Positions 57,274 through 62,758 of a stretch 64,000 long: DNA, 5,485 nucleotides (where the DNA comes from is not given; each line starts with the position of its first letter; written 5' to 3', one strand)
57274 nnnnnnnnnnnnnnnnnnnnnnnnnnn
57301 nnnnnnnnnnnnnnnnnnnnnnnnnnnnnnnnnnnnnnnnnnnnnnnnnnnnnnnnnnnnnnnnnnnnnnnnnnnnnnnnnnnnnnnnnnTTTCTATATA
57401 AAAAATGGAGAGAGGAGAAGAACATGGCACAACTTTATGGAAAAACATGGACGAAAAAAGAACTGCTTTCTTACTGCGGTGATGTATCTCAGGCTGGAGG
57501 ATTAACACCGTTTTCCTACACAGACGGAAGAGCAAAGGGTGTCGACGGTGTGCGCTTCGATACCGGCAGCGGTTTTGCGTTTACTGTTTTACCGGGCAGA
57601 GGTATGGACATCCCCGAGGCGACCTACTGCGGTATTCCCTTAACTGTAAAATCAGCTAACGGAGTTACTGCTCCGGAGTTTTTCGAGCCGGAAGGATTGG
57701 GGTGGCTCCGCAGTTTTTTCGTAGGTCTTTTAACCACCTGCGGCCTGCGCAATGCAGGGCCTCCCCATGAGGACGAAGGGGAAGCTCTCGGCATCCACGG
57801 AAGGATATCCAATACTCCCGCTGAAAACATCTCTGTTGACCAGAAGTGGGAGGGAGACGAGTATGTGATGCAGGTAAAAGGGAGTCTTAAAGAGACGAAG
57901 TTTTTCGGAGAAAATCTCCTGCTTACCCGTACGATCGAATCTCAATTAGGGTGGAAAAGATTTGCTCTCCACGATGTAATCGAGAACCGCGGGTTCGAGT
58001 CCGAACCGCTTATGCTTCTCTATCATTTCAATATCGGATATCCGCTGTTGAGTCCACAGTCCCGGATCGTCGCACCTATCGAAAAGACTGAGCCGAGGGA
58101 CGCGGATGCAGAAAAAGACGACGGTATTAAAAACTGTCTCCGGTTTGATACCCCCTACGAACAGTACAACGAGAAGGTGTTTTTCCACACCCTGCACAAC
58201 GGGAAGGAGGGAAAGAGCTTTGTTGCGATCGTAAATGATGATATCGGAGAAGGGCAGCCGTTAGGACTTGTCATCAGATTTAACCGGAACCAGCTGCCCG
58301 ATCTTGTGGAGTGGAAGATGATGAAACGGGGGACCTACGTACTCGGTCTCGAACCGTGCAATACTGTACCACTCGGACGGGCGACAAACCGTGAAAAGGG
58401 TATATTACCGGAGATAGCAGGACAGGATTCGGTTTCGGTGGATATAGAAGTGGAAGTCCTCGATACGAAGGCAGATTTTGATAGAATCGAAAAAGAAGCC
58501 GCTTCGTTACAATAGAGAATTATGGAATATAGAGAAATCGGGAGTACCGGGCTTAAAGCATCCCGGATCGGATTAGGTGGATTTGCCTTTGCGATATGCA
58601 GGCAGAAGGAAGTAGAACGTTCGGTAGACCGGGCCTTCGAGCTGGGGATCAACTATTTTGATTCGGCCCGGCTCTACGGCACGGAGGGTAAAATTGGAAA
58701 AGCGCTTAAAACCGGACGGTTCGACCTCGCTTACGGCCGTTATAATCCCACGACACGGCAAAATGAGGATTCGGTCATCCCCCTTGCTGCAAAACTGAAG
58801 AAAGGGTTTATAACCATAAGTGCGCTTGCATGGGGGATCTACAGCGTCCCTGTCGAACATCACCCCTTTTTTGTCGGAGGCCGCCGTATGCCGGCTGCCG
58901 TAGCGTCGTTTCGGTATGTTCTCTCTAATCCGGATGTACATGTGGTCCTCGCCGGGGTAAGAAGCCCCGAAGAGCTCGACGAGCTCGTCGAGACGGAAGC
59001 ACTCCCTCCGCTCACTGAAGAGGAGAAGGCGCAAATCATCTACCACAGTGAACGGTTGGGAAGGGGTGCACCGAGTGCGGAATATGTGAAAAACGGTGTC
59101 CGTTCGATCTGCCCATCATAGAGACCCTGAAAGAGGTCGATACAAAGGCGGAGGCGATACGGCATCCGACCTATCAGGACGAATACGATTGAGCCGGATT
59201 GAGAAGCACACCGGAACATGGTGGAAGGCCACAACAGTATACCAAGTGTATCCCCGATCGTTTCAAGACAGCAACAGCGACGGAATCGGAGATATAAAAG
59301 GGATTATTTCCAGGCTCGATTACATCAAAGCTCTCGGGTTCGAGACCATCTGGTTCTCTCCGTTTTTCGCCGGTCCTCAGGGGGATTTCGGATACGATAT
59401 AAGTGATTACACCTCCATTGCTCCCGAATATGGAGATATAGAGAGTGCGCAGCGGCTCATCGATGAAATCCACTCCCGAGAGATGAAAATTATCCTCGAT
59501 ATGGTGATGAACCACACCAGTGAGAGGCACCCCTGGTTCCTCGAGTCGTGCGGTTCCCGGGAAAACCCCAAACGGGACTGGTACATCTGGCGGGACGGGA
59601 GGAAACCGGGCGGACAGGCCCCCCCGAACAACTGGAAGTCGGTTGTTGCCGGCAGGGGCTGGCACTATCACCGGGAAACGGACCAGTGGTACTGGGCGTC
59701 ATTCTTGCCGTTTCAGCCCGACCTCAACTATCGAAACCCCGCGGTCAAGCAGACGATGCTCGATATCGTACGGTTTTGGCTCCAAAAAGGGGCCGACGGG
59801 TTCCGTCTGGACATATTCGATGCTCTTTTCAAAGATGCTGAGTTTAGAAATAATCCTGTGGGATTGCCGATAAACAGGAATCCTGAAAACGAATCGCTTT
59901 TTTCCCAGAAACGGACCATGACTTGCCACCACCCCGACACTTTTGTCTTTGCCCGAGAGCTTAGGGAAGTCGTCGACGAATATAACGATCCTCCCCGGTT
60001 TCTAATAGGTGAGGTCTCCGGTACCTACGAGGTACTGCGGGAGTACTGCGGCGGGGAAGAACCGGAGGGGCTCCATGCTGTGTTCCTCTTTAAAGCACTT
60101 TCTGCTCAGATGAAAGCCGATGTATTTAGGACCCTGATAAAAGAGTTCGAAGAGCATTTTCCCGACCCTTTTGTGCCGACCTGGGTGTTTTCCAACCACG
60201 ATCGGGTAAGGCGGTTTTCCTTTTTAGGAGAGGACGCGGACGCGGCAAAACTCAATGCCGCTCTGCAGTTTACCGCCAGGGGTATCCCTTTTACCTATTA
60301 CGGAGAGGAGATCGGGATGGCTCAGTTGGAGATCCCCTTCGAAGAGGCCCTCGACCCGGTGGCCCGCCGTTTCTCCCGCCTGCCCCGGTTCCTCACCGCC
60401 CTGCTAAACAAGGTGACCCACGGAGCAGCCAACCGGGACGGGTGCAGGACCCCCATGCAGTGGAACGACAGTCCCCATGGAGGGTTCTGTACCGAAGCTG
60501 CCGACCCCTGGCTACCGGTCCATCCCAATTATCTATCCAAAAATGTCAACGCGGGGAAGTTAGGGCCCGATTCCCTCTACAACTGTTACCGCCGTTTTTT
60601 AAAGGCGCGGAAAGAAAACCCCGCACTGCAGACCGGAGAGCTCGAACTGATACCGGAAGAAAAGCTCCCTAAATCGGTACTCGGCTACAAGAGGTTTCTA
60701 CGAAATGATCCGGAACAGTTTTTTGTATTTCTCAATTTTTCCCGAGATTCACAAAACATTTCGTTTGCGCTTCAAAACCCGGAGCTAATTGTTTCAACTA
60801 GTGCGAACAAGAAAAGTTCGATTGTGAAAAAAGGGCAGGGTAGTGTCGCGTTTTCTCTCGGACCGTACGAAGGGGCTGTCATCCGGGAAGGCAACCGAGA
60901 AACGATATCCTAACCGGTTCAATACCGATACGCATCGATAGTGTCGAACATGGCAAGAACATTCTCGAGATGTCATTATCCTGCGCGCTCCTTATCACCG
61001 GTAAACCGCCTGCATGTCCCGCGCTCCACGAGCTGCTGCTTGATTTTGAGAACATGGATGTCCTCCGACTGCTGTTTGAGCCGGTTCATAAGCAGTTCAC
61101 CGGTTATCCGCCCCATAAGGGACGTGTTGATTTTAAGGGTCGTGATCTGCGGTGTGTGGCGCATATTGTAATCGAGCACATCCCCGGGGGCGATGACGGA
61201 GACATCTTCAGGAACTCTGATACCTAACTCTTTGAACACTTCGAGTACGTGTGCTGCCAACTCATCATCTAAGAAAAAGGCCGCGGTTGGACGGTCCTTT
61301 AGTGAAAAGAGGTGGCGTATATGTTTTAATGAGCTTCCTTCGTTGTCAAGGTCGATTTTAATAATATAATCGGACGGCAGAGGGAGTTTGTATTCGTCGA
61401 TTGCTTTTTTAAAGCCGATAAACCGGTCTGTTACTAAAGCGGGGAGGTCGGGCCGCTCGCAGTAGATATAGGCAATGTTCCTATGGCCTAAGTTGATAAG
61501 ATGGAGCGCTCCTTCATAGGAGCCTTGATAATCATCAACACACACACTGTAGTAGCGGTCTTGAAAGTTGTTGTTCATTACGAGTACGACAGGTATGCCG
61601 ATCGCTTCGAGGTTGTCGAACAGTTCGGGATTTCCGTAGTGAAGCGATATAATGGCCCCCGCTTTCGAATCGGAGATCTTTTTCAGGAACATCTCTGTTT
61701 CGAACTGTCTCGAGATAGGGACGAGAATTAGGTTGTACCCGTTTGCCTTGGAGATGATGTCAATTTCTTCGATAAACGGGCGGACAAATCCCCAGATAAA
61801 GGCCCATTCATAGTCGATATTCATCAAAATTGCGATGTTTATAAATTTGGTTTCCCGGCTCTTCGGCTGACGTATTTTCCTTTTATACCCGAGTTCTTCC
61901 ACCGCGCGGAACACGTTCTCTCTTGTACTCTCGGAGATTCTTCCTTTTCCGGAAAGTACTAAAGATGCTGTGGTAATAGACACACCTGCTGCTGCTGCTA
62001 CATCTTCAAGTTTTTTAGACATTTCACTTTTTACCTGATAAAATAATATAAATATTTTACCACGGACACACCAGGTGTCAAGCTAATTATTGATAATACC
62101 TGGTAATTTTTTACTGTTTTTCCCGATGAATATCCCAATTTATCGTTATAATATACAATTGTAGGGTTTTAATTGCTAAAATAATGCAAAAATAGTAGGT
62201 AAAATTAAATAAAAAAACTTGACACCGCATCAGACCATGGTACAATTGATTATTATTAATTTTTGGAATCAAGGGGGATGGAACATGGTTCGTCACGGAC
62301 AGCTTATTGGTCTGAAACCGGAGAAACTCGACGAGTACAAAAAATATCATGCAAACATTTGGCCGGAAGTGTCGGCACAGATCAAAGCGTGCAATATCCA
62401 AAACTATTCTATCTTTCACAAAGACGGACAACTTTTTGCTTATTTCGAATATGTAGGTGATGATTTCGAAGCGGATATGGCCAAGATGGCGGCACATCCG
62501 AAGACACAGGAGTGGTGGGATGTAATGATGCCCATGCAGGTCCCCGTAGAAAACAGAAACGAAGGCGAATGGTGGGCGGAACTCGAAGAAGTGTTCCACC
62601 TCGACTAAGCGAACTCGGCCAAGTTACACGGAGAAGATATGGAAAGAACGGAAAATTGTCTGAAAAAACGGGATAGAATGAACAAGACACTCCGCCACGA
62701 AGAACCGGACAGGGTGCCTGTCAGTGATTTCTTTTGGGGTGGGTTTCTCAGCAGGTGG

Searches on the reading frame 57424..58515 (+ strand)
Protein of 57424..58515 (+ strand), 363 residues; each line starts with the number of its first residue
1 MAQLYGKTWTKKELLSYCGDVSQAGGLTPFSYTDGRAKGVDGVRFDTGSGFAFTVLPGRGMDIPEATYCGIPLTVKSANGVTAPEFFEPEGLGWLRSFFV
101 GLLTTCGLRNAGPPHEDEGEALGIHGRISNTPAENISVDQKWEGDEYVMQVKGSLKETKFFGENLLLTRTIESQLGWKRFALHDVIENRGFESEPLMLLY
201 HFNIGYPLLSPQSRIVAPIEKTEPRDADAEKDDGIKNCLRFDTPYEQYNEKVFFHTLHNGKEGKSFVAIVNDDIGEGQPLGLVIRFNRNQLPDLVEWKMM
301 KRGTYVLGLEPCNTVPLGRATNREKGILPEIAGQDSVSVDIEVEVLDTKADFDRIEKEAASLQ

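Call 3: search_protein_families(library=pfam, proteins=[window:57424-58515:+])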
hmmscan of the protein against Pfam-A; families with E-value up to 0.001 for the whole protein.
window:57424-58515:+ (363 aa): 1 family
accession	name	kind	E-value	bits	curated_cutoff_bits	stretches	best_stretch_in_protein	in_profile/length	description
PF14486.12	DUF4432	-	1.1e-96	323.7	32.5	1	38-345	2-304/304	Domain of unknown function (DUF4432)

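Call 4: search_protein_families(library=ncbifam, proteins=[window:57424-58515:+])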
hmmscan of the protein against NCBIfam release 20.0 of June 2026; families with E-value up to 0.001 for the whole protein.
window:57424-58515:+ (363 aa): 0 families

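Call 80: search_protein_families(library=ncbifam, proteins=[window:57424-58515:+], max_evalue=0.00001)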
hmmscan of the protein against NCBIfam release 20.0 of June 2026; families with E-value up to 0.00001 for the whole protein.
window:57424-58515:+ (363 aa): 0 families

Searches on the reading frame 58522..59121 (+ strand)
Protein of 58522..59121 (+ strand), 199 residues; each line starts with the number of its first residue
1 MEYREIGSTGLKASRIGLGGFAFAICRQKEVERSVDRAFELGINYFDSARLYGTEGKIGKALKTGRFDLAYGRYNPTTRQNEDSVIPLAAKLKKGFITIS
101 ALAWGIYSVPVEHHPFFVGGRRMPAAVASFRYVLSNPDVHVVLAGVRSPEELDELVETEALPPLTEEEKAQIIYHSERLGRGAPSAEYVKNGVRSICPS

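Call 3: search_protein_families(library=pfam, proteins=[window:58522-59121:+])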
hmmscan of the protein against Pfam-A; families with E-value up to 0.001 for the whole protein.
window:58522-59121:+ (199 aa): 1 family
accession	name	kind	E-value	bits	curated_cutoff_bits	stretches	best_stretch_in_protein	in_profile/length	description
PF00248.27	Aldo_ket_red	-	9.7e-15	54.8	24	1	15-64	1-57/291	Aldo/keto reductase family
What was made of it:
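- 58522..59121 (+): Aldo-keto-reductase remnant (199-aa ORF): N-terminal and C-terminal AKR pieces with the middle of the barrel missing. Pfam matches only residues 15-64 (call 3).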

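Call 4: search_protein_families(library=ncbifam, proteins=[window:58522-59121:+])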
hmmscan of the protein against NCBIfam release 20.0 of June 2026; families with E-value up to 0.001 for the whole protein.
window:58522-59121:+ (199 aa): 2 families
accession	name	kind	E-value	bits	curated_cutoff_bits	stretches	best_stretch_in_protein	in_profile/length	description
TIGR01293.1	Kv_beta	subfamily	4e-06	26.1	365.4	1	1-64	1-69/319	voltage-dependent potassium channel subunit beta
NF007388.0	PRK09912.1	subfamily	5.6e-05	22.2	448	0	1-55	13-69/346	L-glyceraldehyde 3-phosphate reductase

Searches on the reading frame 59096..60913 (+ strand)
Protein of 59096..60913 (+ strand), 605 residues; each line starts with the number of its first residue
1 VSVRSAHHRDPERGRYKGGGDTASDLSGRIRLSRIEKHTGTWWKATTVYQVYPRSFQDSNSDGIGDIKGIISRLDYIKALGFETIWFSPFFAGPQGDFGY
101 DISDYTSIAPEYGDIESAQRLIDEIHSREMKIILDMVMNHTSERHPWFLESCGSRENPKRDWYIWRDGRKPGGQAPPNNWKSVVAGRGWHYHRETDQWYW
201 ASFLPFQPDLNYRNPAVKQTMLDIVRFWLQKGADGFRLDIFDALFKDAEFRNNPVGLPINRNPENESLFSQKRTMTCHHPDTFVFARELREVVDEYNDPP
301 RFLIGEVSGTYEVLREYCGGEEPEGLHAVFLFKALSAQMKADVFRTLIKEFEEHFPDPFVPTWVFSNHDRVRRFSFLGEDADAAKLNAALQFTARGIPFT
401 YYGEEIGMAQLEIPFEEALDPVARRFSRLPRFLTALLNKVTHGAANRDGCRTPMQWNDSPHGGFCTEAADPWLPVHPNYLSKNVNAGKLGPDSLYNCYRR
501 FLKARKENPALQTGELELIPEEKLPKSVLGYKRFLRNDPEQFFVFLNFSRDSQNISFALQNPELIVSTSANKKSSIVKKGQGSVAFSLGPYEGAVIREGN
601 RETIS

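Call 3: search_protein_families(library=pfam, proteins=[window:59096-60913:+])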
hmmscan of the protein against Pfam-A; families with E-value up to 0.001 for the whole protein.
window:59096-60913:+ (605 aa): 2 families
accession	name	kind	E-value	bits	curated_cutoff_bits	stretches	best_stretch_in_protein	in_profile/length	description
PF00128.31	Alpha-amylase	-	5.9e-120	402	22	1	50-514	1-446/446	Alpha amylase, catalytic domain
PF14701.12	hDGE_amylase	-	0.00042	20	27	1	63-150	17-112/439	Glycogen debranching enzyme, glucanotransferase domain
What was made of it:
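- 59096..60913 (+): GH13 alpha-glucosidase-type hydrolase, last gene of the run. PF00128 6e-120 (call 3).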

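Call 4: search_protein_families(library=ncbifam, proteins=[window:59096-60913:+])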
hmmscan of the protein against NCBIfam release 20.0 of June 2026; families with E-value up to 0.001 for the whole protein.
window:59096-60913:+ (605 aa): 36 families (the best 25 are shown)
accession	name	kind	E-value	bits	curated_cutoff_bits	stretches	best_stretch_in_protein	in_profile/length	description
NF051899.1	BetGalacBglAAgro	equivalog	3e-133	445.1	900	1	42-561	2-505/537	beta-galactosidase BglA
TIGR02403.1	trehalose_treC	equivalog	9.6e-106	354.6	799.05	1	42-595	1-541/544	alpha,alpha-phosphotrehalase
NF008183.0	PRK10933.1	subfamily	9.6e-96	321.6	535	2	39-255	4-216/551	alpha,alpha-phosphotrehalase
TIGR02456.1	treS_nterm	equivalog_domain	2.2e-93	313.6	678.35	2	42-250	2-208/539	maltose alpha-D-glucosyltransferase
NF041090.1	Cyc-maltodext_AglB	equivalog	2.5e-43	148.6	540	2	65-241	62-208/470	cyclomaltodextrinase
NF041321.1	Alpha-amyl_MalA_Halo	equivalog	5.5e-42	144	875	1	22-172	237-386/666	alpha-amylase MalA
NF008051.0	PRK10785.1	equivalog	2.5e-35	121.8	568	2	65-253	176-349/607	maltodextrin glucosidase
NF011083.0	PRK14510.1-2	equivalog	2e-20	72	1322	1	65-245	220-387/1186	bifunctional glycogen debranching protein GlgX/4-alpha-glucanotransferase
NF007058.0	PRK09505.2-3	equivalog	9.8e-17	60.3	897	1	65-141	247-337/742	alpha-amylase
TIGR02402.1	trehalose_TreZ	equivalog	2.2e-14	52.6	538.8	1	36-140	85-185/545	malto-oligosyltrehalose trehalohydrolase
TIGR02401.1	trehalose_TreY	equivalog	2.8e-12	45.7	498.65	1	72-143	20-92/838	malto-oligosyltrehalose synthase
NF011084.0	PRK14511.1-1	equivalog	6.3e-12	45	1021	1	69-145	18-95/728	malto-oligosyltrehalose synthase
NF007051.0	PRK09505.1-1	equivalog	6.5e-12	44.3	864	1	65-142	236-327/686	alpha-amylase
NF008967.0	PRK12313.1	equivalog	5.1e-11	41.6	577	1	44-142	146-246/633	1,4-alpha-glucan branching protein GlgB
NF011086.0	PRK14511.1-3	equivalog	1.8e-10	39.6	1411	1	71-149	22-104/924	malto-oligosyltrehalose synthase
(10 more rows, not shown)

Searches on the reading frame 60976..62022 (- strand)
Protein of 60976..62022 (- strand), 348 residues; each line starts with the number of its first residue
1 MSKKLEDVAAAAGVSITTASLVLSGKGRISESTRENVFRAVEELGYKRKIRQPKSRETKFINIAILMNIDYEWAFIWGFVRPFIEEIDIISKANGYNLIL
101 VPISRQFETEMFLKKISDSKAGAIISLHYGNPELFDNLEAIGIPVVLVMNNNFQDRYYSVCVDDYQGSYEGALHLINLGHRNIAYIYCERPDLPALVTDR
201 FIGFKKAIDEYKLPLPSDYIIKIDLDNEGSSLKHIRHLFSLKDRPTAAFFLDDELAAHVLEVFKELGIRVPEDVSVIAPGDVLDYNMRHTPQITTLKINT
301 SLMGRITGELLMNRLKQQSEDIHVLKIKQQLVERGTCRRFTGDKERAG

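Call 10: search_protein_families(library=pfam, proteins=[window:60976-62022:-])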
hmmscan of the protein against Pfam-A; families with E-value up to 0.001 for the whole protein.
window:60976-62022:- (348 aa): 3 families
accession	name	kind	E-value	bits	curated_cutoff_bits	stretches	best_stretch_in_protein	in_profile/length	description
PF13377.12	Peripla_BP_3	-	1e-30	107.5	26.5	1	174-337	3-167/167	Periplasmic binding protein-like domain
PF00356.27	LacI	-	2.5e-15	56.4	27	1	5-47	2-44/46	Bacterial regulatory proteins, lacI family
PF00532.27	Peripla_BP_1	-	1.2e-10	41.7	22.2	1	92-332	28-278/281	Periplasmic binding proteins and sugar binding domain of LacI family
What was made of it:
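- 60976..62022 (-): LacI-family regulator. LacI and Peripla_BP_3 domains (call 10).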

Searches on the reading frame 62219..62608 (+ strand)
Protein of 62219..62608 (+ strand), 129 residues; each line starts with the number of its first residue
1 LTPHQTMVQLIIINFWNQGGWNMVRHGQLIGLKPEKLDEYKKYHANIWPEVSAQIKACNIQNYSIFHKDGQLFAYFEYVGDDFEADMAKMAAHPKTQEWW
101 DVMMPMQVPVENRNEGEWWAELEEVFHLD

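Call 85: search_protein_families(library=pfam, proteins=[window:62219-62608:+])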
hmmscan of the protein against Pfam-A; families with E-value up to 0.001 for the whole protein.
window:62219-62608:+ (129 aa): 1 family
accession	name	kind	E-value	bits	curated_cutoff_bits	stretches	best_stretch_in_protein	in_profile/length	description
PF05336.19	rhaM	-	1e-35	122.5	23.4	1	25-128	1-105/105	L-rhamnose mutarotase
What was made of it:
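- Checked: RhaM is real (62219-62608, PF05336, 122 bits, call 85).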
